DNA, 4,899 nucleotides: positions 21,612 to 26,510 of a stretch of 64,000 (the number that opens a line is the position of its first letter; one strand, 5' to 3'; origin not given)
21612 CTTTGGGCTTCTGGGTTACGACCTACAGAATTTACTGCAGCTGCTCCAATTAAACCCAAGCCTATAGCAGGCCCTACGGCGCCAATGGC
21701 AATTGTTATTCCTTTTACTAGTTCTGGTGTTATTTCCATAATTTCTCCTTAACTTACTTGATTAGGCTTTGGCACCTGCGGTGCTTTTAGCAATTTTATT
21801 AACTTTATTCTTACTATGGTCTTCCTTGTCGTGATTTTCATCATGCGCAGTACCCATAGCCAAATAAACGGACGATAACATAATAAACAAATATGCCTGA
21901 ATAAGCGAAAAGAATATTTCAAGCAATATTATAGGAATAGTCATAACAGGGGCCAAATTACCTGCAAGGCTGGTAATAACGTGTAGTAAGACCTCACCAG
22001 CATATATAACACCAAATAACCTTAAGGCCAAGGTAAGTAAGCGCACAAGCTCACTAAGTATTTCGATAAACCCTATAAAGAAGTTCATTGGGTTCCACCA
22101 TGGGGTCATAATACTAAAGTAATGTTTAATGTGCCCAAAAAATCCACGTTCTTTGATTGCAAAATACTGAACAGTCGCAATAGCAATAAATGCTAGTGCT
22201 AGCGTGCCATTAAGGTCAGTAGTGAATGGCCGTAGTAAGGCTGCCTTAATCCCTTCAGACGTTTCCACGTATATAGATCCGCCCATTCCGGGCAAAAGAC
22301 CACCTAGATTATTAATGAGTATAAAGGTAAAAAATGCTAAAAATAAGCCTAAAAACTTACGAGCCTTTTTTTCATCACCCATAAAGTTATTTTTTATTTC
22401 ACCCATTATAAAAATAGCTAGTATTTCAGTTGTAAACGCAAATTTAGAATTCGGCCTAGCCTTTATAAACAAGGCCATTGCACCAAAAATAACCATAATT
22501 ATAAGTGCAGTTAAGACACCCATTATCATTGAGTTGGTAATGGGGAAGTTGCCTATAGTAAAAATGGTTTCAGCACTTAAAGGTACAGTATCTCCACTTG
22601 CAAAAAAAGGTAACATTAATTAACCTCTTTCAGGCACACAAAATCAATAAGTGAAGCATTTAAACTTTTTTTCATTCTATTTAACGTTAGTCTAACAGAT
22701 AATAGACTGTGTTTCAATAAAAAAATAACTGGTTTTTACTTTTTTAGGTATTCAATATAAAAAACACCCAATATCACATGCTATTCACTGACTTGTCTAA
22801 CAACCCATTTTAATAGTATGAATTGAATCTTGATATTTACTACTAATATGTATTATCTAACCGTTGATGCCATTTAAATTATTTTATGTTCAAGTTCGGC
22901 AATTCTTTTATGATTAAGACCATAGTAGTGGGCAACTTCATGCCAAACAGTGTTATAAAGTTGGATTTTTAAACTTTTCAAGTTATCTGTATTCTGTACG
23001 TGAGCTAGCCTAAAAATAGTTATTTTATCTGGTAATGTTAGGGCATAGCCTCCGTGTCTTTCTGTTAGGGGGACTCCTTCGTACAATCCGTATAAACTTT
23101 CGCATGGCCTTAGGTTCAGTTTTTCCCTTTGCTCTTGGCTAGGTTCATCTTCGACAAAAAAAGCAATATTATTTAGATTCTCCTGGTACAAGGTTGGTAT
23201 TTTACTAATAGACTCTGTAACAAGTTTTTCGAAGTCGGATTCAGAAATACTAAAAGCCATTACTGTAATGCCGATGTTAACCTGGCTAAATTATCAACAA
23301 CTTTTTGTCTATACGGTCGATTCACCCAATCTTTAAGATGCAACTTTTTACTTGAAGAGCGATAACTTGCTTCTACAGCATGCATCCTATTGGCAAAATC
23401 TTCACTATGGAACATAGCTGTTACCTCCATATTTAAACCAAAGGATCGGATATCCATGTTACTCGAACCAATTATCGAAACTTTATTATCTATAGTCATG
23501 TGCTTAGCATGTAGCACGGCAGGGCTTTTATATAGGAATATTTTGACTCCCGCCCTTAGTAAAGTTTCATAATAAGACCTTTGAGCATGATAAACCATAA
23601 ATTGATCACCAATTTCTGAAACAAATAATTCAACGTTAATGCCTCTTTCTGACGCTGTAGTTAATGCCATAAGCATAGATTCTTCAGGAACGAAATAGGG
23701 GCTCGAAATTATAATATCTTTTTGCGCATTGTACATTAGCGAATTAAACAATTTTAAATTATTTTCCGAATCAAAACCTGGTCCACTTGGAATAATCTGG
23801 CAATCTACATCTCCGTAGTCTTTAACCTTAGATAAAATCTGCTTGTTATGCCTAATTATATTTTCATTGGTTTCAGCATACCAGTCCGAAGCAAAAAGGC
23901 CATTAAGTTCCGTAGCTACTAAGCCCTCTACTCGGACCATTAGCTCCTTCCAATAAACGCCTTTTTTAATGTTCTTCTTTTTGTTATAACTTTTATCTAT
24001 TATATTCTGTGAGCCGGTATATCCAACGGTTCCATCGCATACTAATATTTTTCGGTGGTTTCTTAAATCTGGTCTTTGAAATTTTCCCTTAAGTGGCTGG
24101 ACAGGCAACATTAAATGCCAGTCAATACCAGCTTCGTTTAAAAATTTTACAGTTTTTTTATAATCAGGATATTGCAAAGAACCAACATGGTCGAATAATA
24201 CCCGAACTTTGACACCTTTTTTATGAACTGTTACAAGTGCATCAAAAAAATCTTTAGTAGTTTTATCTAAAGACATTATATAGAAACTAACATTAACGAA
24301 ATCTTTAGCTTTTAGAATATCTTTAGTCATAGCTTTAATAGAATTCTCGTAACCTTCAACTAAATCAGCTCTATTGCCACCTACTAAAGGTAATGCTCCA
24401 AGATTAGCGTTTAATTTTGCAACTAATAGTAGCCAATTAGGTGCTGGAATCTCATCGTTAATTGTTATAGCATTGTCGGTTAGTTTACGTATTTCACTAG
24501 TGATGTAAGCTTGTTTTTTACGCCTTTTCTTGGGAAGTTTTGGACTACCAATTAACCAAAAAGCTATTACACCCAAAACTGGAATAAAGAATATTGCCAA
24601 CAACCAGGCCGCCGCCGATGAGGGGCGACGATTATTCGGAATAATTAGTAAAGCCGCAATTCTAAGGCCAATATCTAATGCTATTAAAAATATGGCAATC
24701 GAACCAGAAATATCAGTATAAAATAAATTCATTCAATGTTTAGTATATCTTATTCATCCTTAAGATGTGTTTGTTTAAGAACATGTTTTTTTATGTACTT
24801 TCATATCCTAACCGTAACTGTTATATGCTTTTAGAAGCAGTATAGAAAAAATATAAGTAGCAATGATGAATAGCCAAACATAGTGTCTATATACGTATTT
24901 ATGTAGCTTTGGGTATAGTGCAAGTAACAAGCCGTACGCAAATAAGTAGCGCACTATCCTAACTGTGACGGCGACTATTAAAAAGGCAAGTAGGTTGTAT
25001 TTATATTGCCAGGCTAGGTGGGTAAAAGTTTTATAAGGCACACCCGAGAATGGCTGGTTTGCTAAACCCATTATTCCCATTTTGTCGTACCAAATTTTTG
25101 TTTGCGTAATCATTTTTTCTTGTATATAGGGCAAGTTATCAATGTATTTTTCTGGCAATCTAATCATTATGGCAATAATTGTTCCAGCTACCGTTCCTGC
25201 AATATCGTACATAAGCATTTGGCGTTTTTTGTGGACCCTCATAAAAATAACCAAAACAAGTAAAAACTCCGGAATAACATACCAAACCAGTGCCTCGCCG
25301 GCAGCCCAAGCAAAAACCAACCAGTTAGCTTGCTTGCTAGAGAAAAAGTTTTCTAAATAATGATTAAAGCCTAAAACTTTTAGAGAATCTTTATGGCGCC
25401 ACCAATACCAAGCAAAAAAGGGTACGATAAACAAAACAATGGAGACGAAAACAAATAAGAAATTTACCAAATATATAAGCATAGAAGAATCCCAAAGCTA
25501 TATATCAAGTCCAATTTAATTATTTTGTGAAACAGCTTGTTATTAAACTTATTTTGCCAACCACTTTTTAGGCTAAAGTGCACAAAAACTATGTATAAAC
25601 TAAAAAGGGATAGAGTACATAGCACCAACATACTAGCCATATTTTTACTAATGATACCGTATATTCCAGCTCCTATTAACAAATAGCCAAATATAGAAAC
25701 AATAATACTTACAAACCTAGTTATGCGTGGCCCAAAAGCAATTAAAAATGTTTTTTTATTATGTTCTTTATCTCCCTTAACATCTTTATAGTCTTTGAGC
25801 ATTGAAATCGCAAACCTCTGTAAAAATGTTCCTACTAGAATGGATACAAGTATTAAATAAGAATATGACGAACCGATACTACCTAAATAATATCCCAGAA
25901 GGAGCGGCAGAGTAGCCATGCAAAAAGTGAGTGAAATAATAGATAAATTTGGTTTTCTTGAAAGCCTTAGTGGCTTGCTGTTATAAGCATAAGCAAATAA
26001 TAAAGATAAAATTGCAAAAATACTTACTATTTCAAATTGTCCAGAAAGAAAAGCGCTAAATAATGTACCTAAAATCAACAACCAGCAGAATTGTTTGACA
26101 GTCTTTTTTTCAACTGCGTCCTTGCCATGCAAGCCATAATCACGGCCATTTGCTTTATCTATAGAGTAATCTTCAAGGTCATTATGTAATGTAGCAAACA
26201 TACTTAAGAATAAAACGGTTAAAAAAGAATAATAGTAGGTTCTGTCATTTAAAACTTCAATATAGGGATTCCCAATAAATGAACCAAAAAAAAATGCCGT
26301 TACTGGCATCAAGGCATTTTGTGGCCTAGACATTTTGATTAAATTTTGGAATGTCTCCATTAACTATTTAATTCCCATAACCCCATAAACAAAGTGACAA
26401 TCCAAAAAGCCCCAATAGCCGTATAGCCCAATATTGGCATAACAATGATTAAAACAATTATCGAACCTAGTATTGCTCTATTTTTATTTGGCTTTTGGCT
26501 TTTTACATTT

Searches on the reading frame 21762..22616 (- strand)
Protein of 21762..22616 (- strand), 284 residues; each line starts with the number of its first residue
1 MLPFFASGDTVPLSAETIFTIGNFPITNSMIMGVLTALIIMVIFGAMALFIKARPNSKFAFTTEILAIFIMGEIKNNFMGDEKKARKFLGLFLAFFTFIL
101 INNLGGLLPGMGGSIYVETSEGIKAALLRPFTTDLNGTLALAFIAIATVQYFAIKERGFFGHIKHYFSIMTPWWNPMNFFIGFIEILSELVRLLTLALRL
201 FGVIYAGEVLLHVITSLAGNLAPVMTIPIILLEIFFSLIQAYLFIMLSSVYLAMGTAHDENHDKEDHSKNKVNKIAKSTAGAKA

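Call 37: search_protein_families(library=pfam, proteins=[window:21762-22616:-], max_evalue=0.00001)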
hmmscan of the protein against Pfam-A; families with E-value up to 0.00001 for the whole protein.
window:21762-22616:- (284 aa): 1 family
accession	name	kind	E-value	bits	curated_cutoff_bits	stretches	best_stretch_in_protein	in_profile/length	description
PF00119.25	ATP-synt_A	-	3e-40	138.9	33.9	1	31-252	2-216/217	ATP synthase A chain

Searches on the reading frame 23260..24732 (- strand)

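Call 37: search_protein_families(library=pfam, proteins=[window:23260-24732:-], max_evalue=0.00001)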
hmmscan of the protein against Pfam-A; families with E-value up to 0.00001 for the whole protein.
window:23260-24732:- (490 aa): 3 families
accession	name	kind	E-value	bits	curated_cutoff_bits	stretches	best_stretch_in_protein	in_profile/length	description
PF13091.12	PLDc_2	-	6.3e-43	146.2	27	2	332-451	4-125/132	PLD-like domain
PF00614.28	PLDc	-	5e-11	42.5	21.9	0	406-428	4-26/28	Phospholipase D Active site motif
PF13396.11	PLDc_N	-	3e-08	33.9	23.3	1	25-62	4-41/42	Phospholipase_D-nuclease N-terminal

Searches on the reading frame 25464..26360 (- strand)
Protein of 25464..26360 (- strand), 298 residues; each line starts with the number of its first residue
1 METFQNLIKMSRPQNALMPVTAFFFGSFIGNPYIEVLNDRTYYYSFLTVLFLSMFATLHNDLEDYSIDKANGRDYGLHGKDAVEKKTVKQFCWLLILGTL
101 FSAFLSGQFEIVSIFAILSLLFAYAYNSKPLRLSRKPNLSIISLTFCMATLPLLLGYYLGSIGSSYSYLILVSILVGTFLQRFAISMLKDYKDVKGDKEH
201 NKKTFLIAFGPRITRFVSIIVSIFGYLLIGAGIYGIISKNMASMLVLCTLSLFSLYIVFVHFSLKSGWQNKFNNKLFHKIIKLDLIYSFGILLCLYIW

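Call 38: search_protein_families(library=pfam, proteins=[window:25464-26360:-], max_evalue=0.00001)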
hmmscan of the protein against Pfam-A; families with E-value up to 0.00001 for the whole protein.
window:25464-26360:- (298 aa): 1 family
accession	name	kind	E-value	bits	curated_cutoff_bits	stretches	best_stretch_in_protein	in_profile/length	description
PF01040.23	UbiA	-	1.2e-21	77.5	34.2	1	34-271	19-244/250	UbiA prenyltransferase family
